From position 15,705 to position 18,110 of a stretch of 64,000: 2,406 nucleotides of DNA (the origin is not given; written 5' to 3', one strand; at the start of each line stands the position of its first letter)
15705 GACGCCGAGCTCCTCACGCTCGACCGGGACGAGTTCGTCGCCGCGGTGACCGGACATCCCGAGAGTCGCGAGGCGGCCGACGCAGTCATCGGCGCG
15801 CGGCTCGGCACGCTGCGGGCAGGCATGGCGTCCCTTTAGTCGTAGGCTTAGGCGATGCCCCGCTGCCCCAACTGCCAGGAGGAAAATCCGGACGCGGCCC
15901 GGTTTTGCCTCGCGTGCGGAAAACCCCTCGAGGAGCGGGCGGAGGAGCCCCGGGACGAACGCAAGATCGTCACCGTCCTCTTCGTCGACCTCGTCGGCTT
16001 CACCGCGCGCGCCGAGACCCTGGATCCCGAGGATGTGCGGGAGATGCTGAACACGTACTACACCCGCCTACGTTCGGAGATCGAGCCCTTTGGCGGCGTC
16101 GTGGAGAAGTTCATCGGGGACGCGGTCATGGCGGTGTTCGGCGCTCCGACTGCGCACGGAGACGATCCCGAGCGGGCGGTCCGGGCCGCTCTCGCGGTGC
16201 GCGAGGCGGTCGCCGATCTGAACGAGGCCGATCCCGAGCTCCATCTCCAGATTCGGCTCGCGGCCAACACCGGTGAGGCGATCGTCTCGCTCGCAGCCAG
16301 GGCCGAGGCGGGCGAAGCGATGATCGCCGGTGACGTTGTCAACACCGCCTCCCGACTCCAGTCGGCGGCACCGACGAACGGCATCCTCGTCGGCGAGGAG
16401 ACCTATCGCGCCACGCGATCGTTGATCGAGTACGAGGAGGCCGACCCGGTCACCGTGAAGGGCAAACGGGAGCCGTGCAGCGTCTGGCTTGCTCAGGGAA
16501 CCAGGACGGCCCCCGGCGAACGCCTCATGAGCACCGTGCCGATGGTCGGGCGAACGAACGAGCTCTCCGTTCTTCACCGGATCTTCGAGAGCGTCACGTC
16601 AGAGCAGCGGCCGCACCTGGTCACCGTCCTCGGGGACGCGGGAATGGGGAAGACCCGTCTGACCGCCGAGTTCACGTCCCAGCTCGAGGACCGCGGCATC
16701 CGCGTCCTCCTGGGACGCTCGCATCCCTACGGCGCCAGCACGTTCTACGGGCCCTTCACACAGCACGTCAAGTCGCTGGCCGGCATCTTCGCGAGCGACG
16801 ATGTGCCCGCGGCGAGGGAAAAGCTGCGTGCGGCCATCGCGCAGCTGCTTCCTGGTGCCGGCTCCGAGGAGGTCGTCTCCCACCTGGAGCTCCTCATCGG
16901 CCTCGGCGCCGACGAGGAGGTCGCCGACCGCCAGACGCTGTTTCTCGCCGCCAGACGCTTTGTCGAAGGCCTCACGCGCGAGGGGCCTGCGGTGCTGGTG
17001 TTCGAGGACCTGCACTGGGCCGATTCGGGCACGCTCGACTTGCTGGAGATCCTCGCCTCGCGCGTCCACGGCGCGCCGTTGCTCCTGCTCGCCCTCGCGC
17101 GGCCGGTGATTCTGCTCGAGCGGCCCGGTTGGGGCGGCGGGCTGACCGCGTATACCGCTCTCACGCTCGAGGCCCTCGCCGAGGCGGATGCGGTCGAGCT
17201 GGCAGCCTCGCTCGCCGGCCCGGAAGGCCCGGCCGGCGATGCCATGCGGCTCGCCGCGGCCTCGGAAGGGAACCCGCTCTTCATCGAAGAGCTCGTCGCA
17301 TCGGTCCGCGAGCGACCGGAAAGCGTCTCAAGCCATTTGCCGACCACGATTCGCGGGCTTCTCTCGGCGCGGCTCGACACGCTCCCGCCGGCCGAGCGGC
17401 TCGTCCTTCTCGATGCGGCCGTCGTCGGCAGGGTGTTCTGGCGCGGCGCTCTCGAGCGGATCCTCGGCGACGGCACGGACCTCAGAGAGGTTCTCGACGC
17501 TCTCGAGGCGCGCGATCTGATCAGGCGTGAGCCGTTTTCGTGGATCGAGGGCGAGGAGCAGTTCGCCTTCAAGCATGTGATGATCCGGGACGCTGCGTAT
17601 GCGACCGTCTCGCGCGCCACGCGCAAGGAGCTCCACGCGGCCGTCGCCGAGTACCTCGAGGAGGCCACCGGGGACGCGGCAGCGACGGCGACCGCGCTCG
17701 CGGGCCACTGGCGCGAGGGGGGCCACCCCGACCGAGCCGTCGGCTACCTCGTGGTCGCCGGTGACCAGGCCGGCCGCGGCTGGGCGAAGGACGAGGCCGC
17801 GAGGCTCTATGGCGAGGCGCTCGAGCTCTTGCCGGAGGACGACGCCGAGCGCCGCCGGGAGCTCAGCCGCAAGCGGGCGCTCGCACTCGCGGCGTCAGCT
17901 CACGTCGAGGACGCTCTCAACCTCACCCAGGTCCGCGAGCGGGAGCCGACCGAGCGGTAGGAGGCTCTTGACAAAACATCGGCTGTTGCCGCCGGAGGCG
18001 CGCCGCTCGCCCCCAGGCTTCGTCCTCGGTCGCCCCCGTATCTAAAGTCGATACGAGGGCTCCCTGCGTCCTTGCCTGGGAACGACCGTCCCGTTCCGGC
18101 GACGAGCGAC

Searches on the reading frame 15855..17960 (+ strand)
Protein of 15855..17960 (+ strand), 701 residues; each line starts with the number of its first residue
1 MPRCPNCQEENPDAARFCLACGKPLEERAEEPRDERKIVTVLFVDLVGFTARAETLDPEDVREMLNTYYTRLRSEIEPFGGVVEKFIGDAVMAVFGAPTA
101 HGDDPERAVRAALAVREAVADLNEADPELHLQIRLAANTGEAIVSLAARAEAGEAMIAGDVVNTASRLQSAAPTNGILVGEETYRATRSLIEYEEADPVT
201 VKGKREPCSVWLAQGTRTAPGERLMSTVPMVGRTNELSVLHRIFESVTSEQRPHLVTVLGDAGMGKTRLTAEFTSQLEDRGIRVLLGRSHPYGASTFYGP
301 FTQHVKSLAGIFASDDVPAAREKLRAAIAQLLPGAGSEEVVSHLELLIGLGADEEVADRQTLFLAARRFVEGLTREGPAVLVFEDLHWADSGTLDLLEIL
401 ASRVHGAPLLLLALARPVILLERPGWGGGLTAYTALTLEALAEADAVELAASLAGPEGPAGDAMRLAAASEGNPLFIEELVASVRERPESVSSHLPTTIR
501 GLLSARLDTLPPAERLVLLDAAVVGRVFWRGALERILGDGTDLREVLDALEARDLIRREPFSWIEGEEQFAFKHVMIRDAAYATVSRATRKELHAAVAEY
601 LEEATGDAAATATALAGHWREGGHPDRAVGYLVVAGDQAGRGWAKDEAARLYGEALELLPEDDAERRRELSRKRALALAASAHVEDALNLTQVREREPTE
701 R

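Call 43: search_protein_families(library=pfam, proteins=[window:15855-17960:+])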
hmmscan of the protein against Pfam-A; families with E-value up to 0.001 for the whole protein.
window:15855-17960:+ (701 aa): 5 families
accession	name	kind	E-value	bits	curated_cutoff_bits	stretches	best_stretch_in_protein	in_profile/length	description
PF13191.12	AAA_16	-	2.2e-26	93.8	32.6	1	230-411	2-166/167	AAA ATPase domain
PF00211.25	Guanylate_cyc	-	1.4e-23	83.9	21.9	1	37-212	7-181/183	Adenylate and Guanylate cyclase catalytic domain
PF13240.11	Zn_Ribbon_1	-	3.3e-07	30.3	25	1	4-25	2-23/23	zinc-ribbon domain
PF12773.13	DZR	-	8e-06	26.4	27.3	1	4-26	1-23/45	Double zinc ribbon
PF13401.12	AAA_22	-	6.5e-05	23.7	27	1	254-408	6-117/130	AAA domain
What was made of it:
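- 17958..17960 (+): TAG stop of the convergent 701-aa cyclase/AAA-ATPase gene, which is the last three bases of copy A read on the other strand. Pfam Guanylate_cyc and AAA_16 (call 43).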
